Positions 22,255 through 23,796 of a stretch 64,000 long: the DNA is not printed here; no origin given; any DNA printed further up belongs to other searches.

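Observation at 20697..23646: Compact Tad-like type IV pilus operon (not an archaellum), with a separate class-III-signal pilin at 28892..29383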

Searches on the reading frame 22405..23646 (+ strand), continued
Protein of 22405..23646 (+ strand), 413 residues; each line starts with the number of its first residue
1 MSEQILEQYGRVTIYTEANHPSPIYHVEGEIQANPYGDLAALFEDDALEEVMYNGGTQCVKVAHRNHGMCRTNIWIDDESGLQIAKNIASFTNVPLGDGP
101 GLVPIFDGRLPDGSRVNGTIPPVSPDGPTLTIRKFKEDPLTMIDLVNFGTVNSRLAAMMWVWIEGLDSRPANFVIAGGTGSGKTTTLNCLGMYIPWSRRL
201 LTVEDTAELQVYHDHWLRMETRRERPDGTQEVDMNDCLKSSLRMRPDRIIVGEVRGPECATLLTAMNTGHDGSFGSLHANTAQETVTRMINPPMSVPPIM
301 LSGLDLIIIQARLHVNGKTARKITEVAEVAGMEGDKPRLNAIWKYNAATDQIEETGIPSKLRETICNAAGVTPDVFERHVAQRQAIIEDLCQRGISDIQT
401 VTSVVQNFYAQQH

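Call 69: find_encoding_contigs(protein=P0348, flank=7000, max_places=1)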
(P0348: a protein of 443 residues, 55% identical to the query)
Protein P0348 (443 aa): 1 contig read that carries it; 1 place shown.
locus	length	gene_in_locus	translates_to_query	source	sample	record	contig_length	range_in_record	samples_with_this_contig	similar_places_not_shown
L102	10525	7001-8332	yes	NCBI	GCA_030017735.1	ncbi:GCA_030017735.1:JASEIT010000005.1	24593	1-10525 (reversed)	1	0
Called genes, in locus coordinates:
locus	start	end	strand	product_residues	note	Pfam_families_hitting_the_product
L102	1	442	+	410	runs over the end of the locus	PF00009:GTP_EFTU, PF03193:RsgA_GTPase (faint), PF03144:GTP_EFTU_D2 (weak), PF09173:eIF2_C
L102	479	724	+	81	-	-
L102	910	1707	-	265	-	PF01488:Shikimate_DH (weak), PF03447:NAD_binding_3, PF03807:F420_oxidored (weak), PF01958:Asp_DH_C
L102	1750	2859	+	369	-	PF01513:NAD_kinase, PF00781:DAGK_cat (weak), PF20143:NAD_kinase_C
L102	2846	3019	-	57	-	PF03966:Trm112p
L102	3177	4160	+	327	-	PF01866:Diphthamide_syn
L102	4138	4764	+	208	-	PF01861:BpsA_C (weak), PF13489:Methyltransf_23 (weak), PF01170:UPF0020 (weak), PF03602:Cons_hypoth95 (weak), PF05175:MTS, PF06325:PrmA, PF13649:Methyltransf_25, PF13847:Methyltransf_31, +1 more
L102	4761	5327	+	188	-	PF22625:ECR1_N_2, PF14382:ECR1_N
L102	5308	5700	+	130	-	PF01850:PIN (faint), PF13638:PIN_4 (faint), PF18477:PIN_9, PF04900:Fcf1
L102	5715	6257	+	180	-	PF00482:T2SSF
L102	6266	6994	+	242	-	PF00482:T2SSF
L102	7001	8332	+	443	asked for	PF00437:T2SSE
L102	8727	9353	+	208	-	-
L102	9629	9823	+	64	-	-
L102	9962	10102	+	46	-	-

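Call 70: find_encoding_contigs(protein=P0357, flank=7000, max_places=1)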
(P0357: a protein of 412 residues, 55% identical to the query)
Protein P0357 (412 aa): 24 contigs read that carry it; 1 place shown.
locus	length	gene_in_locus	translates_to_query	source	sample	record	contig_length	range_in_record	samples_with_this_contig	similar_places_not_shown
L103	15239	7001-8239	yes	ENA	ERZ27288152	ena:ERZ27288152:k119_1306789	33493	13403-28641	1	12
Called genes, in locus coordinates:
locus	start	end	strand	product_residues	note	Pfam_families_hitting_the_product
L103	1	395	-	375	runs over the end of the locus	PF00149:Metallophos, PF12850:Metallophos_2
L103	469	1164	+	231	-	PF00588:SpoU_methylase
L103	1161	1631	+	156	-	-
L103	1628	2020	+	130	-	-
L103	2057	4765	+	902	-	PF01326:PPDK_N, PF00391:PEP-utilizers, PF02896:PEP-utilizers_C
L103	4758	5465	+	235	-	PF10277:Frag1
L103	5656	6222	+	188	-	PF00482:T2SSF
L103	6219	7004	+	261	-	PF00482:T2SSF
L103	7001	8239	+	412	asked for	PF00437:T2SSE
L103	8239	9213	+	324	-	PF00586:AIRS, PF02769:AIRS_C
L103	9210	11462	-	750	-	PF00330:Aconitase, PF00694:Aconitase_C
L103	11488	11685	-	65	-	-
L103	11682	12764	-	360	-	PF01266:DAO (faint)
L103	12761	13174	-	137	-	PF13183:Fer4_8 (faint), PF13534:Fer4_17 (faint), PF13237:Fer4_10, PF00037:Fer4 (weak), PF14697:Fer4_21, PF12838:Fer4_7, PF13187:Fer4_9, PF00037:Fer4 (weak), +5 more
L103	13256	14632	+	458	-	PF01494:FAD_binding_3 (weak), PF12831:FAD_oxidored (weak), PF22578:GGR_cat (weak)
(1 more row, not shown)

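Call 71: search_dna_similar(query=window:22405-23646:+, collection=plasmids, mode=protein, max_rows=60, max_evalue=1e-10, rows=spread)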
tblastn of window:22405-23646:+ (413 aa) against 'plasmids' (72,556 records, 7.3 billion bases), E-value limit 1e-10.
The search stops at 5000 records and this limit was reached: more records match than are counted here, and every count below describes the 5000 best-scoring records only.
Records with a match: at least 5000; places in all: 5588; records where one place covers at least 80% of the query: 30.
Best place of each record, by identity: <60% 5000.
By first word of the organism name: Escherichia 933; Rhizobium 431; Agrobacterium 304; Campylobacter 291; Xanthomonas 197; Sinorhizobium 159; Ralstonia 157; Klebsiella 153; Salmonella 143; Vibrio 129; and 254 more.
By predicted mobility (MOB-suite, as given by PLSDB): conjugative 3289; non-mobilizable 1037; mobilizable 674.
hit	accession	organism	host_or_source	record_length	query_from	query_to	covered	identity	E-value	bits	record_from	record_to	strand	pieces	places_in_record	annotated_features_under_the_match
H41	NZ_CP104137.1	Sinorhizobium sp. C101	Phaseolus vulgaris,cell ...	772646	36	346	75%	42.9%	4e-52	231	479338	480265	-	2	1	none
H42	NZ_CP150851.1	Burkholderia pyrrocinia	-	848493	36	378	83%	36.9%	2e-60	219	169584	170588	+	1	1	CpaF family protein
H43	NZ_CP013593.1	Rhizobium sp. N871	Phaseolus vulgaris,Whole ...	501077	36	346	75%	38.8%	1e-55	205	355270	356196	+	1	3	CpaF family protein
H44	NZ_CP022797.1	Ralstonia solanacearum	Solanum tuberosum,single cell,Potato ...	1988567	36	345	75%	36.4%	8e-53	197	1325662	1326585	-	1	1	none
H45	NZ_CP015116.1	Ralstonia pseudosolanacearum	eggplant,true culture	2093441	36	345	75%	36.1%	2e-52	196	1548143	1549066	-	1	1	none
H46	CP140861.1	Rhizobium ruizarguesonis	Trifolium pratense,whole organism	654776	26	335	75%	34.6%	2e-45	175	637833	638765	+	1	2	ATPase, T2SS/T4P/T4SS family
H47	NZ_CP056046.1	Agrobacterium vitis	Vitis vinifera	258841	19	331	76%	31.6%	1e-23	110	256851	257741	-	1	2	trbB: P-type conjugative transfer ATPase TrbB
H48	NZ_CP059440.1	Campylobacter fetus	bovine,preputial wash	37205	42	338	72%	31.5%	1e-26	120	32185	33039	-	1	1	trbB: P-type conjugative transfer ATPase TrbB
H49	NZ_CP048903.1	Neisseria gonorrhoeae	Homo sapiens,urine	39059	43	345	73%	30.2%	5e-27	121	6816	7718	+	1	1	trbB: P-type conjugative transfer ATPase TrbB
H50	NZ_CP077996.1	Pseudomonas aeruginosa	Homo sapiens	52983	43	329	69%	31.9%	2e-27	122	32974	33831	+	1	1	ATPase, T2SS/T4P/T4SS family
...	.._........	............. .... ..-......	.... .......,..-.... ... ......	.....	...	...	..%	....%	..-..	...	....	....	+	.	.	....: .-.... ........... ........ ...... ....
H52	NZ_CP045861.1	Vibrio owensii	Shrimp,EMS/AHPND-diseased hepatopancreas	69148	104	344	58%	36.1%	2e-27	122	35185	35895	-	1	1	trbB: P-type conjugative transfer ATPase TrbB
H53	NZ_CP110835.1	Agrobacterium sp. 13-2099-1-2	quaking aspen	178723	104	338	57%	36.9%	2e-26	119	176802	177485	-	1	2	trbB: P-type conjugative transfer ATPase TrbB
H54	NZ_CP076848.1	Agrobacterium pusense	mixed culture,weathered tuff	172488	104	354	61%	34.2%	1e-25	117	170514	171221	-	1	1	trbB: P-type conjugative transfer ATPase TrbB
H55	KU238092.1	uncultured bacterium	-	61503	104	332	55%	37.2%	2e-30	130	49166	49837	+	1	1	trbB: mating pair formation protein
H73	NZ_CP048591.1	Agrobacterium tumefaciens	walnut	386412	43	283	58%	30.2%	3e-17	92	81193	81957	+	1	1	virB11: P-type DNA transfer ATPase VirB11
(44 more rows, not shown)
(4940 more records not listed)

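Call 75: get_annotated_region(hit=H42, flank=1000)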
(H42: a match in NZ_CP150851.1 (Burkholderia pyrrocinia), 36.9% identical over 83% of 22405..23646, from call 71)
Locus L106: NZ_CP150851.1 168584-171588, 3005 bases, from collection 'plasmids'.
description: Burkholderia pyrrocinia strain BX1 plasmid unnamed, complete sequence
organism: Burkholderia pyrrocinia (NCBI taxid 60550)
taxonomy: Bacteria; Pseudomonadota; Betaproteobacteria; Burkholderiales; Burkholderiaceae; Burkholderia; Burkholderia pyrrocinia
host: -; source: -; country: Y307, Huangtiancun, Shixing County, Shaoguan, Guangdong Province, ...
typing (MOB-suite, as given by PLSDB): non-mobilizable
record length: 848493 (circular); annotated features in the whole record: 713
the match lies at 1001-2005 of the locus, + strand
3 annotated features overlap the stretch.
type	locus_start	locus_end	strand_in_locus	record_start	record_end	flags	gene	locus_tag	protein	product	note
CDS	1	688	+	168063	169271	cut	-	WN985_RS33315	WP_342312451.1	AAA family ATPase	-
CDS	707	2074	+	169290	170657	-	-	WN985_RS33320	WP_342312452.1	CpaF family protein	-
CDS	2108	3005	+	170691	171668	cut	-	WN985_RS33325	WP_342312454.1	type II secretion system F family protein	-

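Call 76: get_annotated_region(hit=H49, flank=600)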
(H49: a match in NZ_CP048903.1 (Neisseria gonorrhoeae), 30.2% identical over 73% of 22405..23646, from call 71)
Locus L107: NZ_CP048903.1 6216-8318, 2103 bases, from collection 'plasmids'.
description: Neisseria gonorrhoeae strain SRRSH207 plasmid unnamed1, complete sequence
organism: Neisseria gonorrhoeae (NCBI taxid 485)
taxonomy: Bacteria; Pseudomonadota; Betaproteobacteria; Neisseriales; Neisseriaceae; Neisseria; Neisseria gonorrhoeae
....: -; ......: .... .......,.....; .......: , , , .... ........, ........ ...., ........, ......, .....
typing (MOB-suite, as given by PLSDB): conjugative; replicon rep_cluster_1410; relaxase MOBP; mating-pair formation MPF_T
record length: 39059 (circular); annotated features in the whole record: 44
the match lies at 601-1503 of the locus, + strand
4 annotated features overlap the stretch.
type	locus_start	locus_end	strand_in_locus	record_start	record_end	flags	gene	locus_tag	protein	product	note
CDS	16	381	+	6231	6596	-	-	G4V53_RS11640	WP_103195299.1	transcriptional regulator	-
CDS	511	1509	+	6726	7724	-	trbB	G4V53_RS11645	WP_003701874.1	P-type conjugative transfer ATPase TrbB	-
CDS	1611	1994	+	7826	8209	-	trbC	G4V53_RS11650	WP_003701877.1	conjugal transfer system pilin TrbC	-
CDS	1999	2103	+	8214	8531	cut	trbD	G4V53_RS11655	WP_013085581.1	conjugal transfer protein TrbD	-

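Call 77: get_annotated_region(hit=H73, flank=600)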
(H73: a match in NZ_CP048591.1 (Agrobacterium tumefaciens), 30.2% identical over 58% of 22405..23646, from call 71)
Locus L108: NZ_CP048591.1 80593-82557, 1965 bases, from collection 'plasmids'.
description: Agrobacterium tumefaciens strain But002 plasmid pAt1, complete sequence
organism: Agrobacterium tumefaciens (NCBI taxid 358)
taxonomy: Bacteria; Pseudomonadota; Alphaproteobacteria; Hyphomicrobiales; Rhizobiaceae; Agrobacterium; Agrobacterium tumefaciens
host: -; source: walnut; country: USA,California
typing (MOB-suite, as given by PLSDB): conjugative; relaxase MOBQ; mating-pair formation MPF_T
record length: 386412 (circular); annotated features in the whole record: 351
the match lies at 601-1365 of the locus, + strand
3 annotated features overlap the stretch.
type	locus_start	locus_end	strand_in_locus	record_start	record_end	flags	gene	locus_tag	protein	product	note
CDS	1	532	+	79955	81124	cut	virB10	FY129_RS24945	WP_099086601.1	type IV secretion system protein VirB10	-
CDS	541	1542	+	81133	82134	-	virB11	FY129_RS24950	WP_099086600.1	P-type DNA transfer ATPase VirB11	GO:0044097 - secretion by the type IV secretion system [Evidence IEA]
CDS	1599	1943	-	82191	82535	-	-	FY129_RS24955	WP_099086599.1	hypothetical protein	-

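Call 78: get_annotated_region(hit=H21, flank=3000)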
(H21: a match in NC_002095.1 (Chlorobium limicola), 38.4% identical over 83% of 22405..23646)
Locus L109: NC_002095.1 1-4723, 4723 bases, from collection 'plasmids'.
description: Chlorobium limicola plasmid pCL1, complete sequence
organism: Chlorobium limicola (NCBI taxid 1092)
taxonomy: Bacteria; Chlorobiota; Chlorobiia; Chlorobiales; Chlorobiaceae; Chlorobium; Chlorobium limicola
host: -; source: -; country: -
typing (MOB-suite, as given by PLSDB): non-mobilizable
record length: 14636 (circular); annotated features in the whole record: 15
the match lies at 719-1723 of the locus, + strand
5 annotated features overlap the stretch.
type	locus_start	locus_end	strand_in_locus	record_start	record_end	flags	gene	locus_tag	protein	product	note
CDS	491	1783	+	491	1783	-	-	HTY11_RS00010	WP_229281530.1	CpaF family protein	-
CDS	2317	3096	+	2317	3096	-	-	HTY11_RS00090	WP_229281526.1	type II secretion system F family protein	-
CDS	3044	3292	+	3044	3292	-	-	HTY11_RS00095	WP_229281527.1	hypothetical protein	-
CDS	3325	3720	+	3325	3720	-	-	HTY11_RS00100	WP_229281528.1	type II secretion system F family protein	-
CDS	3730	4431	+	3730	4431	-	-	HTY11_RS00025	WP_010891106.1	A24 family peptidase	-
